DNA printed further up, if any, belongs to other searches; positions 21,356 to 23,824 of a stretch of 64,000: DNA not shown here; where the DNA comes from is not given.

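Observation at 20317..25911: Four-gene translationally coupled operon: NTF2-like, hotdog thioesterase, Mo-oxidoreductase, dimethylformamidase-large-subunit-like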

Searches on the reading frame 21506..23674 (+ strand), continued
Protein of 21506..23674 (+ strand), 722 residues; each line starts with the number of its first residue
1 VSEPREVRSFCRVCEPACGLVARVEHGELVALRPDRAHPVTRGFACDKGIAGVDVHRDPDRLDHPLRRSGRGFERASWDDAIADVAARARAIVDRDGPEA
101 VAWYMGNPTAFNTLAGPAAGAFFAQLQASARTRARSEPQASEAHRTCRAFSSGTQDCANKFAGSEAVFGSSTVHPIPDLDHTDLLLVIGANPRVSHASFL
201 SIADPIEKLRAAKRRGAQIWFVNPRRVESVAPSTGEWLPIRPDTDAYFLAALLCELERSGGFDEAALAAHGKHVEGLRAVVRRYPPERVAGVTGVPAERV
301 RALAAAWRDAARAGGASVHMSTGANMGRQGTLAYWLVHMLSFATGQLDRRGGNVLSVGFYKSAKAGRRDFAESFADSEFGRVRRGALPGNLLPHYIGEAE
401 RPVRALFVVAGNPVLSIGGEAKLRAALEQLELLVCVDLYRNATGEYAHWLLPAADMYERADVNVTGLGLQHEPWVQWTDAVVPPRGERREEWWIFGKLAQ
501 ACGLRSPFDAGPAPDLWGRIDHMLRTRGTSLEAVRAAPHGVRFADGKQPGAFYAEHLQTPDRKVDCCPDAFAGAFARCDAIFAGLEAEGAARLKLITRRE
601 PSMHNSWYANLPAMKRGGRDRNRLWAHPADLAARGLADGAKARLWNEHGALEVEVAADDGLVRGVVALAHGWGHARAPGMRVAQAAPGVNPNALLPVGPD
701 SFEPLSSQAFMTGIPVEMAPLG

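Call 49: search_solved_structures(query=A1, max_evalue=1e-20, show_alignments=0)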
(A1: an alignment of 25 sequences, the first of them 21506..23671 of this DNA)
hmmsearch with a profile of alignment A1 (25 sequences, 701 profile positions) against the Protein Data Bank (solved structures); distinct sequences matched with E-value up to 1e-20: 30.
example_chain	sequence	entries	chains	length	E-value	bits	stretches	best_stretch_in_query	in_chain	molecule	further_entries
7qv7_S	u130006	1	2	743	3.7e-57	197.3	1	4-652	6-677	Hydrogen dependent carbon dioxide reductase subunit FdhF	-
2vpw_A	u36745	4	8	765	1.9e-48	168.6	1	3-333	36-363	THIOSULFATE REDUCTASE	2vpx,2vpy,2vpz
1aa6_A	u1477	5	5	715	3.3e-47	164.5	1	5-652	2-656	FORMATE DEHYDROGENASE H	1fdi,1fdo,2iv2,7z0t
9wxb_B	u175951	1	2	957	3.3e-47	164.4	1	4-439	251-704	Formate dehydrogenase alpha subunit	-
9t1s_L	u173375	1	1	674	1e-45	159.5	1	6-655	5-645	formate dehydrogenase (coenzyme F420)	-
6tg9_A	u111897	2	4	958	1.2e-45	159.3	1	4-439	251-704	Formate dehydrogenase subunit alpha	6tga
2e7z_A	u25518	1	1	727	2.4e-44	155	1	9-310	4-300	Acetylene hydratase Ahy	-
7vw6_A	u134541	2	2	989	2.8e-43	151.5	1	4-485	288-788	Formate dehydrogenase | Tungsten-containing formate dehydrogenase alpha subunit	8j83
7e5z_A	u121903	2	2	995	2.8e-43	151.5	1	4-485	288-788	Formate dehydrogenase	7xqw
9vap_A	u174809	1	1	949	1.1e-42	149.5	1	8-333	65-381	Formate dehydrogenase molybdopterin-binding subunit FdhA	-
7bkb_D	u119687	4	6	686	4.4e-42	147.5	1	5-649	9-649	Formate dehydrogenase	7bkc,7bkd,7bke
7l5i_A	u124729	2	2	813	3.5e-39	137.9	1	65-651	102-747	Trimethylamine-N-oxide reductase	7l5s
2jio_A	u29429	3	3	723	4.6e-38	134.2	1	4-348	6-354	PERIPLASMIC NITRATE REDUCTASE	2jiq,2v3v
2jim_A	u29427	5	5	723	2.2e-37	132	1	4-348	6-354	PERIPLASMIC NITRATE REDUCTASE | PROTEIN (PERIPLASMIC NITRATE REDUCTASE)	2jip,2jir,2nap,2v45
1eu1_A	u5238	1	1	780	2.5e-36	128.5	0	68-333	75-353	DIMETHYL SULFOXIDE REDUCTASE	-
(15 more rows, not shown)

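Call 57: find_encoding_contigs(protein=P0003, flank=6000, max_places=2)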
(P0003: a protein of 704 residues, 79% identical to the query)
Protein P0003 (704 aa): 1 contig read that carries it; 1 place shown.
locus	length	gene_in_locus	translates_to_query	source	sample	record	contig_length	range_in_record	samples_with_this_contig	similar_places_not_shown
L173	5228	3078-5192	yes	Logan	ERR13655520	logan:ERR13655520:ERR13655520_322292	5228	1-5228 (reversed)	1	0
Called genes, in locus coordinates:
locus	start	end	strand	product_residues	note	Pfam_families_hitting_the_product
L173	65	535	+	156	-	PF13577:SnoaL_4, PF12680:SnoaL_2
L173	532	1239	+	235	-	PF03061:4HBT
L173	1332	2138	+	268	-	PF14339:DUF4394 (faint), PF21959:DUF6923 (weak)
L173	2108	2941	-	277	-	-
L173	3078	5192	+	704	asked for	PF04879:Molybdop_Fe4S4, PF00384:Molybdopterin, PF01568:Molydop_binding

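Call 58: find_encoding_contigs(protein=P0009, flank=8000, max_places=2)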
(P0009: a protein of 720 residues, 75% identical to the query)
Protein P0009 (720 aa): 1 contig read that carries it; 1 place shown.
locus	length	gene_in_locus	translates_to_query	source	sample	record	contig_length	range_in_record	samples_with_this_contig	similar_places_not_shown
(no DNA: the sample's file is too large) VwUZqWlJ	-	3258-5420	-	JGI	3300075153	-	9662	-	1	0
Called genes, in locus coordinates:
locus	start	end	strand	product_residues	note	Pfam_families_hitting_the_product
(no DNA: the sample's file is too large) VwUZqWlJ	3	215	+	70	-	?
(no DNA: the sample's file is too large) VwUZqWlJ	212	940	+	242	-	PF03061:4HBT (weak)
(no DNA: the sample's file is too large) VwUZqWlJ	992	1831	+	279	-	PF21959:DUF6923, PF14339:DUF4394 (weak)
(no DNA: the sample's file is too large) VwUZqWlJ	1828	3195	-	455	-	PF23091:TNFR_ELAPOR1_6th (faint), PF07699:Ephrin_rec_like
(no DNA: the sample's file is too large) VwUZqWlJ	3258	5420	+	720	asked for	PF04879:Molybdop_Fe4S4, PF00384:Molybdopterin, PF01568:Molydop_binding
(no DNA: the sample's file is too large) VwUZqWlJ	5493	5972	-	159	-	PF00210:Ferritin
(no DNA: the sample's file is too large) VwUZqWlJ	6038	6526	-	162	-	PF00149:Metallophos, PF12850:Metallophos_2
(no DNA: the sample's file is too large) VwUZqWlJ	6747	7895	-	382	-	PF00108:Thiolase_N, PF02803:Thiolase_C, PF22691:Thiolase_C_1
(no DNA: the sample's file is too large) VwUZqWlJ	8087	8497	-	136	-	PF01796:OB_ChsH2_C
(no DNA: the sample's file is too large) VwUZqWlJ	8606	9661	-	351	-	?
